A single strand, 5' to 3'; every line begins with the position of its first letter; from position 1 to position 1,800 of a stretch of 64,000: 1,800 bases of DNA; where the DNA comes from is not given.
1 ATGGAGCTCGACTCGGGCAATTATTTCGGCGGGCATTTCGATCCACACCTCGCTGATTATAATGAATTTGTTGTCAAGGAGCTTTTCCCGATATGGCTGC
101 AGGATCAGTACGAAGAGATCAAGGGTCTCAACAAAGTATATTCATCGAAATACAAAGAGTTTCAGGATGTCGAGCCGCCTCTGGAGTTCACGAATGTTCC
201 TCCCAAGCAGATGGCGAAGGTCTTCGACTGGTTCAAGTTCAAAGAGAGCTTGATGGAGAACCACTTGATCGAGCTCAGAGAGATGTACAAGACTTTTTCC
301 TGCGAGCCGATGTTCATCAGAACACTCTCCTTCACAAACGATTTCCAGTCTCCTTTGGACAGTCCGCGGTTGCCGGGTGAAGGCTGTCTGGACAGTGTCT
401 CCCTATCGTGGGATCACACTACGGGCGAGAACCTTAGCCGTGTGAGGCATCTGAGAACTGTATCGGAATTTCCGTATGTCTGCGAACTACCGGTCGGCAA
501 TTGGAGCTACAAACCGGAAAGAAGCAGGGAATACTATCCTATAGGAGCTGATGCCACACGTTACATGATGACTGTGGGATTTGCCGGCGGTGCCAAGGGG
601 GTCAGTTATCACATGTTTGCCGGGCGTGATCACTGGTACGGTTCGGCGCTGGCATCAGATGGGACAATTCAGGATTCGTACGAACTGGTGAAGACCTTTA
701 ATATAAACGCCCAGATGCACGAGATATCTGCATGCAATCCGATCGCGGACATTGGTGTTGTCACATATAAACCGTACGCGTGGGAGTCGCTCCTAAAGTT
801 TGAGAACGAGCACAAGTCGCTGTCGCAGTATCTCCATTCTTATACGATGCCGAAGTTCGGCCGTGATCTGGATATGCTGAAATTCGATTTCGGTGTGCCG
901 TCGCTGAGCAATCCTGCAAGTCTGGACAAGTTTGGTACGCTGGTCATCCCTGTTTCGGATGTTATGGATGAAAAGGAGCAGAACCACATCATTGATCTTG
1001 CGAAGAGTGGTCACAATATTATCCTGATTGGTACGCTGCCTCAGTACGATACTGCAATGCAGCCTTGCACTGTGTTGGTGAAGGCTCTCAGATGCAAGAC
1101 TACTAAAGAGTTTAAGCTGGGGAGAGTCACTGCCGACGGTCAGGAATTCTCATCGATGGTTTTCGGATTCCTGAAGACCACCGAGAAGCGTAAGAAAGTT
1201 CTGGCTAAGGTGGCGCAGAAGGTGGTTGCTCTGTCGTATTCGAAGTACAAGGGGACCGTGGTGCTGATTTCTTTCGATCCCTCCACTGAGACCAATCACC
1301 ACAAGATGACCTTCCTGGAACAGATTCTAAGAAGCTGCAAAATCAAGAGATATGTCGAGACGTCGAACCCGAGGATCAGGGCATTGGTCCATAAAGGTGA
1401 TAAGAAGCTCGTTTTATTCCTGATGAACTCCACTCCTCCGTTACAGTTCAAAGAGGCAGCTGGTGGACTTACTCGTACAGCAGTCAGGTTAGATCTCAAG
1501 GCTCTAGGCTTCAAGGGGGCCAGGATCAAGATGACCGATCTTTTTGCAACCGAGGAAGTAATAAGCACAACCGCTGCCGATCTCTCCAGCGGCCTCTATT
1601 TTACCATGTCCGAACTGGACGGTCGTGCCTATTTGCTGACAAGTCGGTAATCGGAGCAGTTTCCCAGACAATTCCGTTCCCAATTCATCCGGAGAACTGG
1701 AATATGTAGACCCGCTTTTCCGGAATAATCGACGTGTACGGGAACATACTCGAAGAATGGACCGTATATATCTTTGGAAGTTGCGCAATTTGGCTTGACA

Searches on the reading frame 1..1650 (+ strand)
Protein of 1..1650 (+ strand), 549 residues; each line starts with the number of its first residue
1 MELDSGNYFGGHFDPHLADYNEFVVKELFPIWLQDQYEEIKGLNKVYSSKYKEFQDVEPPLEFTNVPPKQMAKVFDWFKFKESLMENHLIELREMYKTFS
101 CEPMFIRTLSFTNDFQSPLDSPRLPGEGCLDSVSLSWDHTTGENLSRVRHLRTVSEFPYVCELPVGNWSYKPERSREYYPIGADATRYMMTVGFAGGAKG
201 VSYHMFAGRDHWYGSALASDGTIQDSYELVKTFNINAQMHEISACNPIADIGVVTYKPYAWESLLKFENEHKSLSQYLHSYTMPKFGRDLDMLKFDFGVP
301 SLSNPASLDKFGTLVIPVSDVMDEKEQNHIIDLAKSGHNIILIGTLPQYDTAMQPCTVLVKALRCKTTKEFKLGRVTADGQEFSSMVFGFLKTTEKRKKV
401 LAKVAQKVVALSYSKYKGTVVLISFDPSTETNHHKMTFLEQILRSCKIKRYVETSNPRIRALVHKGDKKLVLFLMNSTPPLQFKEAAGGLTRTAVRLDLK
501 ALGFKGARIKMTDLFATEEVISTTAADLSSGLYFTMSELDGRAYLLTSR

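Call 36: search_protein_families(library=pfam, proteins=[window:1-1650:+], max_evalue=0.0001)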
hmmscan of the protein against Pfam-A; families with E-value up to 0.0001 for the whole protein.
window:1-1650:+ (549 aa): 2 families
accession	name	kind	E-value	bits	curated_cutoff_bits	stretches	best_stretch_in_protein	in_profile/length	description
PF22369.2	GLMA_2nd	-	1.6e-13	51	27.7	1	290-379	26-118/138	GLMA-like, second domain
PF02449.21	Glyco_hydro_42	-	2.6e-06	27.5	21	1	25-102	150-230/376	Beta-galactosidase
